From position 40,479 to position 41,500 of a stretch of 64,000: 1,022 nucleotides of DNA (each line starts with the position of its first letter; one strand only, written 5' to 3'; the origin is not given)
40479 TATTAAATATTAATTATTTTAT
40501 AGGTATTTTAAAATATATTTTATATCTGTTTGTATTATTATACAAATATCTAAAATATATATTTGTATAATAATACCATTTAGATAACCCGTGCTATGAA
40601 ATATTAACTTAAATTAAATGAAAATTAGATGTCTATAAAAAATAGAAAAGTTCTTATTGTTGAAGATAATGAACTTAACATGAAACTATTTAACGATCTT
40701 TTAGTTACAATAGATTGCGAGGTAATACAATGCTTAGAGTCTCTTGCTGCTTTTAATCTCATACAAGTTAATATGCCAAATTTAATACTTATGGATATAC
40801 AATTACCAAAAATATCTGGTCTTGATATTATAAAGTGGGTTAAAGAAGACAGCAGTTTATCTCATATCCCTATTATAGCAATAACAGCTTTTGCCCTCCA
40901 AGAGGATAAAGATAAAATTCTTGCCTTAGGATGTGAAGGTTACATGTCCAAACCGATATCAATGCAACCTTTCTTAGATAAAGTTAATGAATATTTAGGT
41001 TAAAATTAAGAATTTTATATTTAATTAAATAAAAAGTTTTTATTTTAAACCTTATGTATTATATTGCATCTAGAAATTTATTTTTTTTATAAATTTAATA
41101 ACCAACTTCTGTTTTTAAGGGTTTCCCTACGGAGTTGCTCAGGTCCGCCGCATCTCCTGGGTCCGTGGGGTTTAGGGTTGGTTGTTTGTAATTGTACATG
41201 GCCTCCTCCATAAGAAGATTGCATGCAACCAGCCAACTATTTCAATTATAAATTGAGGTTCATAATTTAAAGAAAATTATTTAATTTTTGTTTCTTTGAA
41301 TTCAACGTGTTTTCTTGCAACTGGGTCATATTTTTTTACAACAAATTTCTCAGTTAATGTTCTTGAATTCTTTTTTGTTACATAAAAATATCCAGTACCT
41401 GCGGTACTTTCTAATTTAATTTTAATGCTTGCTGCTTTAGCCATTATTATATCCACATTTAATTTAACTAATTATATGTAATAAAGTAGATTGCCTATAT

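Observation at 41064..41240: Unclassified GC-rich, heavily base-paired ~140-nt element between convergent divK and rpmG: orphan sRNA with a CCUCCUCC motif, or a 34-codon sORF on the opposite strand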

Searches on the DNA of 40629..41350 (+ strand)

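Call 4: search_rna_families(source=window, start=40950, end=41350, threshold=evalue, max_evalue=10, show_alignments=3)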
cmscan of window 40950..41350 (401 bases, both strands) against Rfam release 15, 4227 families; matches with E-value up to 10: 3.
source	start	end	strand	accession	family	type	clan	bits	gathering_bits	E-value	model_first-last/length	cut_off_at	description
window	41122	41239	+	RF02500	Atu_C6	Gene; sRNA;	-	72.6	60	2.1e-10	1-113/113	no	EcpR1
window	41254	41329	+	RF01598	snoR23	Gene; snRNA; snoRNA; CD-box;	-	24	70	1.6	1-84/84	no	small nucleolar RNA snoR23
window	40993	41015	+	RF01113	BMV3_UPD-PK3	Cis-reg;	-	17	36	7.6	1-23/23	no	Pseudoknot of upstream pseudoknot domain (UPD) of the 3'UTR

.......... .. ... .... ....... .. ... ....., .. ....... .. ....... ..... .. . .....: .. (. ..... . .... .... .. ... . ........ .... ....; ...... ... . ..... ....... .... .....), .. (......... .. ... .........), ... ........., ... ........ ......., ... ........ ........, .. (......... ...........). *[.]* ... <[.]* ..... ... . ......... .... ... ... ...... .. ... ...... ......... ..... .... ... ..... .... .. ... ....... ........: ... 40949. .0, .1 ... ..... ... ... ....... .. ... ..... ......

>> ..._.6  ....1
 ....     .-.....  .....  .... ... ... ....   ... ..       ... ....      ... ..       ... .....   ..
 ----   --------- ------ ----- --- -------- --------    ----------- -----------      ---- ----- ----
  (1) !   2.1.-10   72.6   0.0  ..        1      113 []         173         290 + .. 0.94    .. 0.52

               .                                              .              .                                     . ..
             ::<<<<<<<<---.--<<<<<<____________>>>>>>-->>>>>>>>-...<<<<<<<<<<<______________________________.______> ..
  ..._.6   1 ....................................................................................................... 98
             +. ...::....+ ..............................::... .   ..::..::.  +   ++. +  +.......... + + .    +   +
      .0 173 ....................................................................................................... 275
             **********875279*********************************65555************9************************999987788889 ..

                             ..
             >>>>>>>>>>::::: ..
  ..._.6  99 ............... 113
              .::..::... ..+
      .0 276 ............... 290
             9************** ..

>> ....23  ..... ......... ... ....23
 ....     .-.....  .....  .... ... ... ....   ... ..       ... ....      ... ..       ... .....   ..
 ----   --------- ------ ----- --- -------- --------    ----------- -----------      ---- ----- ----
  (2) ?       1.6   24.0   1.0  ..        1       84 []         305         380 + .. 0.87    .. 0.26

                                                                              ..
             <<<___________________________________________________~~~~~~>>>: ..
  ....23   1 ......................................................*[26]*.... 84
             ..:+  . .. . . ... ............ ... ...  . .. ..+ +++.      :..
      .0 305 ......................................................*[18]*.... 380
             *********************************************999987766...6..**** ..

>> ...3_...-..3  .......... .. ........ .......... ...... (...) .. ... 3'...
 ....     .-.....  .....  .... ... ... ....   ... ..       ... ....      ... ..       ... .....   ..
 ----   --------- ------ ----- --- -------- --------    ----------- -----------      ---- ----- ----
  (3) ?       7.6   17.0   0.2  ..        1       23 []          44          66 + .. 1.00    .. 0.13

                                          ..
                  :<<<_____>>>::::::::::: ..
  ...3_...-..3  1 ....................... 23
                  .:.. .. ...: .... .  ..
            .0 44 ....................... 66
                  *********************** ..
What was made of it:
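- On alpha-r14 / cuckoo (CcsR) sRNAs: The Rfam scan of 40950-41350 at E <= 10 lists only RF02500 and two chance-level hits (call 4).
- Closest known: alpha-r14 / cuckoo. Different: No Rfam match to those families even at E <= 10 (call 4).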

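Call 29: build_rna_model(alignment_id=A2)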
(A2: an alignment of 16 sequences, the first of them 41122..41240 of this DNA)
Model R1 built from alignment A2 (16 sequences, 125 columns); structure: RNAalifold consensus.
model positions 117; base pairs 30; branch points 1; effective number of sequences 1.11; information 0.59 bits per position. Calibrated on 0.2 Mb of random sequence (short: E-values are rough).
structure used (alignment columns):
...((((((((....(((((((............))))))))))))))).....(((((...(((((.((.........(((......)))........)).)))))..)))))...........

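Call 30: search_with_rna_model(model_id=R1, sources=[window, L011, L012, L013, L014, L015, L016, L017, L018, L019, L020, L021, L022, L023, L024, L025, L026, L027, L028, L029, L030, L031, L032, L033, L034, L035, L036, L037, L038, L039, L040, L041, L042, L043, L044, L045, L046, L047, L048, L049, L050, L051, L052, L053, L054, L055, L056, L057, L058, L059, L060, L061, L062, L063, L064, L065, L066, L067, L068, L069, L070, L071, L072, L073, L074, L075, L076, L077, L078, L079, L080, L081, L082, L083, L084, L085, L086, L087, L088, L089, L090, L091, L092, L093, L094, L095, L096, L097, L098, L099, L100, L101, L102, L103, L104, L105, L106, L107], max_evalue=1, make_alignment=true)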
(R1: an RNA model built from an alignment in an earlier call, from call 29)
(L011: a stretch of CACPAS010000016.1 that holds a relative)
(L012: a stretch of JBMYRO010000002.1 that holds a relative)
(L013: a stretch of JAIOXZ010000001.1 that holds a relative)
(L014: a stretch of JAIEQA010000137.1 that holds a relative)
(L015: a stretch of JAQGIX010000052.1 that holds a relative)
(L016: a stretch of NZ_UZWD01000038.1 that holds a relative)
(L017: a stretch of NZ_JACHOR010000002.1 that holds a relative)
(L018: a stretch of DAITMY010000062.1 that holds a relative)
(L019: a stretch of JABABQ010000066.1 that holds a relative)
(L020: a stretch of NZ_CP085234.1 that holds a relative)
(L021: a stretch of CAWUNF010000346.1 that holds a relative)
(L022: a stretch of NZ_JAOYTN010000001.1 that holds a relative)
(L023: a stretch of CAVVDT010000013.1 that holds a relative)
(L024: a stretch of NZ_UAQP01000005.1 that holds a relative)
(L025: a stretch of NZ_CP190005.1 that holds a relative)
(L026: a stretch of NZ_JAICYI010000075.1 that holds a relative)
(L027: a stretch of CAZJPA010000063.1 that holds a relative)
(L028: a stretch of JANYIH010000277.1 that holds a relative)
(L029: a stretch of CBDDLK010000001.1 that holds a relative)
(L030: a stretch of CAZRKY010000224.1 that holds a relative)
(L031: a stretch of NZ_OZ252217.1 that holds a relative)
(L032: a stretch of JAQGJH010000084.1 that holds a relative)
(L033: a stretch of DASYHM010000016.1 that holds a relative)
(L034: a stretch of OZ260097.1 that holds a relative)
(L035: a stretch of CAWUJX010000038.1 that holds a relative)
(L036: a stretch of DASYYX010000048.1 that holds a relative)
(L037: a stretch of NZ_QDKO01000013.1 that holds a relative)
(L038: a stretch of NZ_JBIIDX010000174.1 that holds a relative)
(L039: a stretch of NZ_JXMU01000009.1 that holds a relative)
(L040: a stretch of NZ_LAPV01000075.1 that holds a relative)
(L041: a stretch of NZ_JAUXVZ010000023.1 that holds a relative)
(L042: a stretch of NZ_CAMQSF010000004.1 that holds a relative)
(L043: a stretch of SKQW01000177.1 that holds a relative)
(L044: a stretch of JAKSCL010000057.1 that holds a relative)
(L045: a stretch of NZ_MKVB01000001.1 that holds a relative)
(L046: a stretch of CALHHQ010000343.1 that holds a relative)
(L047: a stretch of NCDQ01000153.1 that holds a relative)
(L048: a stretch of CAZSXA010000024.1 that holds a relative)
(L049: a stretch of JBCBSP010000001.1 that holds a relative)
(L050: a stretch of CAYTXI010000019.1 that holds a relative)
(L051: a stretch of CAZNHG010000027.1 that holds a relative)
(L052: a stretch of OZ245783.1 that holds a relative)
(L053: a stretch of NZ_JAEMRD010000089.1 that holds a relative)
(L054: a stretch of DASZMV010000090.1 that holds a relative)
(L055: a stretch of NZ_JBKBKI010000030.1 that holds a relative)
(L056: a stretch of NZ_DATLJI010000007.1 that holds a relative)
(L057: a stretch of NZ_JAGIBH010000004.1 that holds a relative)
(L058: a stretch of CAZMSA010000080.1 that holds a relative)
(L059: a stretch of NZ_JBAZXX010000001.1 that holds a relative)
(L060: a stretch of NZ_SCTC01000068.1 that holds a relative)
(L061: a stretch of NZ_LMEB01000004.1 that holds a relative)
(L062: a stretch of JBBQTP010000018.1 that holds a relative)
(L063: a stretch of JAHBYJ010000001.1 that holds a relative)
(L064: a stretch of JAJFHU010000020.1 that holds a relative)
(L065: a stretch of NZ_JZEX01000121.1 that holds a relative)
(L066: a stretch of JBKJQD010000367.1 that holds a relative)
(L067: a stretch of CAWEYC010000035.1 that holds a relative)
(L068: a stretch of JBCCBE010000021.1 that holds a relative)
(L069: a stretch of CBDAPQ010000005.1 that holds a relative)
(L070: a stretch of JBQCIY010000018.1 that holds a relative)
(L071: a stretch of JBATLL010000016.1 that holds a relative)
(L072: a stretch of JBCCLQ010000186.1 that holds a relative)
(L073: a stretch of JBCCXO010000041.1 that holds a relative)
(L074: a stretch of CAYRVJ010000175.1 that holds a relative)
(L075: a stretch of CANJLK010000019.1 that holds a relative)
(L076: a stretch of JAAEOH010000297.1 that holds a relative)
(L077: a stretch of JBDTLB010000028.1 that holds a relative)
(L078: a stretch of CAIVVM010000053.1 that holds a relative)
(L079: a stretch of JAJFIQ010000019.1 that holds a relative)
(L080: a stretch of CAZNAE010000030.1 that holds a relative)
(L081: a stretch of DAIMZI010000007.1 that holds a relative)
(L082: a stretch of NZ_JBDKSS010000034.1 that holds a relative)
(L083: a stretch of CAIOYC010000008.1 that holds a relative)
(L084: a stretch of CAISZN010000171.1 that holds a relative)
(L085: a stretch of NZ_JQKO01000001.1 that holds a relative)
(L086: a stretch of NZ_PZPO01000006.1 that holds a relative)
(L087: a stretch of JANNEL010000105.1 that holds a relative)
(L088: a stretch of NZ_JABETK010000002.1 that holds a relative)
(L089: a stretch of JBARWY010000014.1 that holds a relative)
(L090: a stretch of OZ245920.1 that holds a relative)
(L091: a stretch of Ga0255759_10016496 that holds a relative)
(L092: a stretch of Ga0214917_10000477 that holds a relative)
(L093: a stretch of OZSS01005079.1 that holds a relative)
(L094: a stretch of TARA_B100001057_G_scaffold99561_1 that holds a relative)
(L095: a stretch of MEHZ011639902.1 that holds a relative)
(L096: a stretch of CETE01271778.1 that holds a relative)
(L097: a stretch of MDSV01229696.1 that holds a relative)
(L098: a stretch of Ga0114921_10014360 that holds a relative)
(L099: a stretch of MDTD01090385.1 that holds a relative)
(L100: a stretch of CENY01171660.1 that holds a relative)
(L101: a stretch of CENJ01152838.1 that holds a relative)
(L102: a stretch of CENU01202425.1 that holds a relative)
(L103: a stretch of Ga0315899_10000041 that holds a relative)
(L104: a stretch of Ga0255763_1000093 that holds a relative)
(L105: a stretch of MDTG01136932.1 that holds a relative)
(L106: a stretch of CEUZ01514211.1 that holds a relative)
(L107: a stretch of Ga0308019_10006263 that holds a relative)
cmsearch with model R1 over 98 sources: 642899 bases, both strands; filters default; matches with E-value up to 1: 59.
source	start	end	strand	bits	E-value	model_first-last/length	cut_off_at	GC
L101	3873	3989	-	141.2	3.7e-32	1-117/117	no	0.5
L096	9555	9671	+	140.8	4.6e-32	1-117/117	no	0.5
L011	1124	1240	+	140.5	5.5e-32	1-117/117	no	0.5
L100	6289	6405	+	140.5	5.5e-32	1-117/117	no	0.5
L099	3585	3701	+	139.2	1.2e-31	1-117/117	no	0.51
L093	2890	3006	+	138.5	1.8e-31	1-117/117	no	0.51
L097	2734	2850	-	136.9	4.4e-31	1-117/117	no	0.51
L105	4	120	+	132.9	4.4e-30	1-117/117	no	0.48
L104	2270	2385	+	127.3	1.1e-28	1-117/117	no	0.53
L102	1475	1590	-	126.7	1.4e-28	1-117/117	no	0.53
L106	6442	6559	+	126.7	1.4e-28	1-117/117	no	0.48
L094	9817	9934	+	126.4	1.7e-28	1-117/117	no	0.46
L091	4259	4374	-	126.4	1.8e-28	1-117/117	no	0.53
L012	2940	3055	+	125.8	2.4e-28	1-117/117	no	0.53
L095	3642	3755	-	110.8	1.2e-24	1-117/117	no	0.52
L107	1063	1179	+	110.6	1.4e-24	1-117/117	no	0.52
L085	4543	4652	+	73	2.9e-15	1-117/117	no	0.66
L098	2806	2918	-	72.5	3.8e-15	1-117/117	no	0.65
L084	4492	4600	+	70.3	1.4e-14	1-117/117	no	0.66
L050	3923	4034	+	69.8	1.7e-14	1-117/117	no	0.66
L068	4450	4561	+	66.8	9.8e-14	1-117/117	no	0.62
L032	4459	4567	+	65.6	2e-13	1-117/117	no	0.65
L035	4423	4536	+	64.2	4.3e-13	1-117/117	no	0.62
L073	4413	4527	+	63.5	6.5e-13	1-117/117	no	0.62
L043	4461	4571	+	62.9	9.3e-13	1-117/117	no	0.7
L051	4461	4565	+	62.1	1.5e-12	1-117/117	no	0.67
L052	4526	4637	+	62.1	1.5e-12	1-117/117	no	0.68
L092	8983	9089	-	61.6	1.9e-12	1-117/117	no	0.69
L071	4446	4556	+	60.6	3.4e-12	1-117/117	no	0.6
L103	623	729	+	60.2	4.3e-12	1-117/117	no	0.67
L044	4437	4545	+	59.9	5.1e-12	1-117/117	no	0.64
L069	4425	4532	+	59.6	5.9e-12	1-117/117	no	0.7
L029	4426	4537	+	59.2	7.4e-12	1-117/117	no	0.62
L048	4433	4544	+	57.7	1.8e-11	1-117/117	no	0.65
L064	4491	4605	+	55.4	6.5e-11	1-117/117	no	0.61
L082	4525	4638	+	54.8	9.6e-11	1-117/117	no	0.66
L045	4428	4537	+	51.1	7.8e-10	1-117/117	no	0.68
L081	3183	3293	+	49.9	1.5e-09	1-117/117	no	0.66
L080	4430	4535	+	47.6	5.6e-09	1-117/117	no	0.68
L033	4477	4587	+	47.4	6.5e-09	1-117/117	no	0.64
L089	4479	4585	+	47.1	7.3e-09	1-117/117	no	0.65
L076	4505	4613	+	46.4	1.1e-08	1-117/117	no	0.66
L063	4528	4641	+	45.1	2.3e-08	1-117/117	no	0.71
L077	4426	4532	+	44.1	4.3e-08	1-117/117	no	0.65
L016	4457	4563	+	43.8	5.1e-08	1-117/117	no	0.64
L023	4490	4596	+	43.6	5.6e-08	1-117/117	no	0.72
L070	4453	4559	+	43.2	6.9e-08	1-117/117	no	0.66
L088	4421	4532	+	42.9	8.1e-08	1-117/117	no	0.72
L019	4453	4559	+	42.5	1.1e-07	1-117/117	no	0.63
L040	4469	4574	+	41.7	1.6e-07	1-117/117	no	0.66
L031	4422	4528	+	33.2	2e-05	1-117/117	no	0.65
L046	4409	4509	+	33.2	2.1e-05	1-117/117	no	0.57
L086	4556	4661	+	26.9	0.00077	1-117/117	no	0.58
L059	4552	4657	+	19.4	0.054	1-117/117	no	0.62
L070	1414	1495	-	19.2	0.063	1-117/117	no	0.59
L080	1399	1495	-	18.9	0.073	1-117/117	no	0.64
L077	4562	4650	+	17.7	0.14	1-117/117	no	0.52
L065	1390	1486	-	15.3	0.57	1-117/117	no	0.62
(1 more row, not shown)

Alignment A3: 59 matches aligned to the model, 167 columns, each read 5' to 3' on its own strand. Consensus structure (alignment columns), stored with it:
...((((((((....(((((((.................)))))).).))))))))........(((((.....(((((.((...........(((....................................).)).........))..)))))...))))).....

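Call 31: search_with_rna_model(model_id=R1, sources=[window, L011, L012, L016, L019, L023, L029, L031, L032, L033, L035, L040, L043, L044, L045, L046, L048, L050, L051, L052, L063, L064, L068, L069, L070, L071, L073, L076, L077, L080, L081, L082, L084, L085, L086, L088, L089, L091, L092, L093, L094, L095, L096, L097, L098, L099, L100, L101, L102, L103, L104, L105, L106, L107], max_evalue=0.001, make_alignment=true)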
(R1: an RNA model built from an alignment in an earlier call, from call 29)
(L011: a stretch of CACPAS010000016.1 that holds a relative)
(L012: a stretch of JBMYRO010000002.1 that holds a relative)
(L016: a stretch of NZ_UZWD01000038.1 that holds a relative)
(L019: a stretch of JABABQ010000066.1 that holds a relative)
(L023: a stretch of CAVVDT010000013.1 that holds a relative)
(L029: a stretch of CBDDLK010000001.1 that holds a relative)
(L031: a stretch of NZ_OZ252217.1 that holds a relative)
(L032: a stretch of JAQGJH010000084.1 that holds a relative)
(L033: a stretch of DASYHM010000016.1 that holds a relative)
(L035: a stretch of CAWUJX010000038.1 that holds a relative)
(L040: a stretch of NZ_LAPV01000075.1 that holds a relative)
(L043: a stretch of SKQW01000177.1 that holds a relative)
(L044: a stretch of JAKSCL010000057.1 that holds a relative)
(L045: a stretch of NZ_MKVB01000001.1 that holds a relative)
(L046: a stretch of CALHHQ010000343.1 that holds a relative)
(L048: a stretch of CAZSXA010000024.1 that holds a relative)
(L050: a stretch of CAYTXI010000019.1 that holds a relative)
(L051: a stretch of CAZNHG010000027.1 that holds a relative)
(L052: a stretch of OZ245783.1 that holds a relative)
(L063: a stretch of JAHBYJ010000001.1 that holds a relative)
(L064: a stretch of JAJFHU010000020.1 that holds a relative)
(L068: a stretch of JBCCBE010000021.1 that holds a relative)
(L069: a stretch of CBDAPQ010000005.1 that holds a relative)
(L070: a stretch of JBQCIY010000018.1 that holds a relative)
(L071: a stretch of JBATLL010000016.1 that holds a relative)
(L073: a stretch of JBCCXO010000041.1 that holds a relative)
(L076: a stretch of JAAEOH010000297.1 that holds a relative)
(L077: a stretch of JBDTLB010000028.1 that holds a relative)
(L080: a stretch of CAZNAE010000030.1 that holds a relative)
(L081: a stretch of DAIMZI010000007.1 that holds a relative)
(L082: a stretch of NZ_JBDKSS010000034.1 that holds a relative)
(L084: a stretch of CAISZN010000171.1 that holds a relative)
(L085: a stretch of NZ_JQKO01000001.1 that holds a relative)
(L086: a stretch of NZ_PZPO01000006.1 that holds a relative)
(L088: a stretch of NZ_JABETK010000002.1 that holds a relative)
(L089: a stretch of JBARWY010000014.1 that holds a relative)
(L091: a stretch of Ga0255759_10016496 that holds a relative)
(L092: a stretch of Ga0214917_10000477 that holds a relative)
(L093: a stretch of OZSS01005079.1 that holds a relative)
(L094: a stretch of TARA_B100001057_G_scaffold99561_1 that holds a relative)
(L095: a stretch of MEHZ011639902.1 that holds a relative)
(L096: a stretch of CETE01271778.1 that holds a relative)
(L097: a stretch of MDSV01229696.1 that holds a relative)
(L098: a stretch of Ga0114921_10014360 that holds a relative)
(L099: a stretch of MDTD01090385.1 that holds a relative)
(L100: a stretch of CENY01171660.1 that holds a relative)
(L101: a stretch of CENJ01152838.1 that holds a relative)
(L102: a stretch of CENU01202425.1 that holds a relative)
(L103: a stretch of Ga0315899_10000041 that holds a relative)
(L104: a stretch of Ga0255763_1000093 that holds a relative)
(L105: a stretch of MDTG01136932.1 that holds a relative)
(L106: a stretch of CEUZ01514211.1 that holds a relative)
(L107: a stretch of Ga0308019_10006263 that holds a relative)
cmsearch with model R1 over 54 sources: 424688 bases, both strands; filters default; matches with E-value up to 0.001: 54.
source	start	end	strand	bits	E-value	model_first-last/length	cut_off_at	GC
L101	3873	3989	-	141.2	2.4e-32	1-117/117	no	0.5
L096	9555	9671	+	140.8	3.1e-32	1-117/117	no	0.5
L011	1124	1240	+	140.5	3.6e-32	1-117/117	no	0.5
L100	6289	6405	+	140.5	3.6e-32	1-117/117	no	0.5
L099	3585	3701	+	139.2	7.8e-32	1-117/117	no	0.51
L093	2890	3006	+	138.5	1.2e-31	1-117/117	no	0.51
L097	2734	2850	-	136.9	2.9e-31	1-117/117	no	0.51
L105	4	120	+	132.9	2.9e-30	1-117/117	no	0.48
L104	2270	2385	+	127.3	7e-29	1-117/117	no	0.53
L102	1475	1590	-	126.7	9.4e-29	1-117/117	no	0.53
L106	6442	6559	+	126.7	9.5e-29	1-117/117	no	0.48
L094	9817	9934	+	126.4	1.1e-28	1-117/117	no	0.46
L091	4259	4374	-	126.4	1.2e-28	1-117/117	no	0.53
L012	2940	3055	+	125.8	1.6e-28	1-117/117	no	0.53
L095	3642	3755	-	110.8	8.1e-25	1-117/117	no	0.52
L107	1063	1179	+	110.6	9.5e-25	1-117/117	no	0.52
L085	4543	4652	+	73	1.9e-15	1-117/117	no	0.66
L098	2806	2918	-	72.5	2.5e-15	1-117/117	no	0.65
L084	4492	4600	+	70.3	9e-15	1-117/117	no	0.66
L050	3923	4034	+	69.8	1.2e-14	1-117/117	no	0.66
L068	4450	4561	+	66.8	6.5e-14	1-117/117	no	0.62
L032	4459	4567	+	65.6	1.3e-13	1-117/117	no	0.65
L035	4423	4536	+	64.2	2.8e-13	1-117/117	no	0.62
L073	4413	4527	+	63.5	4.3e-13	1-117/117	no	0.62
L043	4461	4571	+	62.9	6.1e-13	1-117/117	no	0.7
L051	4461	4565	+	62.1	9.8e-13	1-117/117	no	0.67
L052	4526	4637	+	62.1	9.9e-13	1-117/117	no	0.68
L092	8983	9089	-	61.6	1.3e-12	1-117/117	no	0.69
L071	4446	4556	+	60.6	2.3e-12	1-117/117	no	0.6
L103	623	729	+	60.2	2.8e-12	1-117/117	no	0.67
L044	4437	4545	+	59.9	3.4e-12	1-117/117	no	0.64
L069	4425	4532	+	59.6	3.9e-12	1-117/117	no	0.7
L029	4426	4537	+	59.2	4.9e-12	1-117/117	no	0.62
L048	4433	4544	+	57.7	1.2e-11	1-117/117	no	0.65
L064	4491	4605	+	55.4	4.3e-11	1-117/117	no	0.61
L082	4525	4638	+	54.8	6.3e-11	1-117/117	no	0.66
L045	4428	4537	+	51.1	5.2e-10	1-117/117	no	0.68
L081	3183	3293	+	49.9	9.9e-10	1-117/117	no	0.66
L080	4430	4535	+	47.6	3.7e-09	1-117/117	no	0.68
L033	4477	4587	+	47.4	4.3e-09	1-117/117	no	0.64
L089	4479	4585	+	47.1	4.8e-09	1-117/117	no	0.65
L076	4505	4613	+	46.4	7.5e-09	1-117/117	no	0.66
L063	4528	4641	+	45.1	1.5e-08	1-117/117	no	0.71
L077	4426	4532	+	44.1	2.8e-08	1-117/117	no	0.65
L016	4457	4563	+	43.8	3.3e-08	1-117/117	no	0.64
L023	4490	4596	+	43.6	3.7e-08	1-117/117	no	0.72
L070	4453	4559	+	43.2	4.5e-08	1-117/117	no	0.66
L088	4421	4532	+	42.9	5.4e-08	1-117/117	no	0.72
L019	4453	4559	+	42.5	7e-08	1-117/117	no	0.63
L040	4469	4574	+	41.7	1.1e-07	1-117/117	no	0.66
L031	4422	4528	+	33.2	1.3e-05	1-117/117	no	0.65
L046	4409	4509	+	33.2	1.4e-05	1-117/117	no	0.57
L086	4556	4661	+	26.9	0.00051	1-117/117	no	0.58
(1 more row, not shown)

Alignment A4: 54 matches aligned to the model, 161 columns, each read 5' to 3' on its own strand. Consensus structure (alignment columns), stored with it:
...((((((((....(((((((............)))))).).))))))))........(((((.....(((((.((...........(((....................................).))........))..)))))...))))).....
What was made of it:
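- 41122..41239 (+): EcpR1 (Atu_C6, RF02500) sRNA core: SL1 + SL2 + short tail. The clade model R1 scores it at 110.5 bits (call 31).
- These include Devosia, Hyphomicrobium, Parvibaculum and Rhodobiaceae (calls 30, 31).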
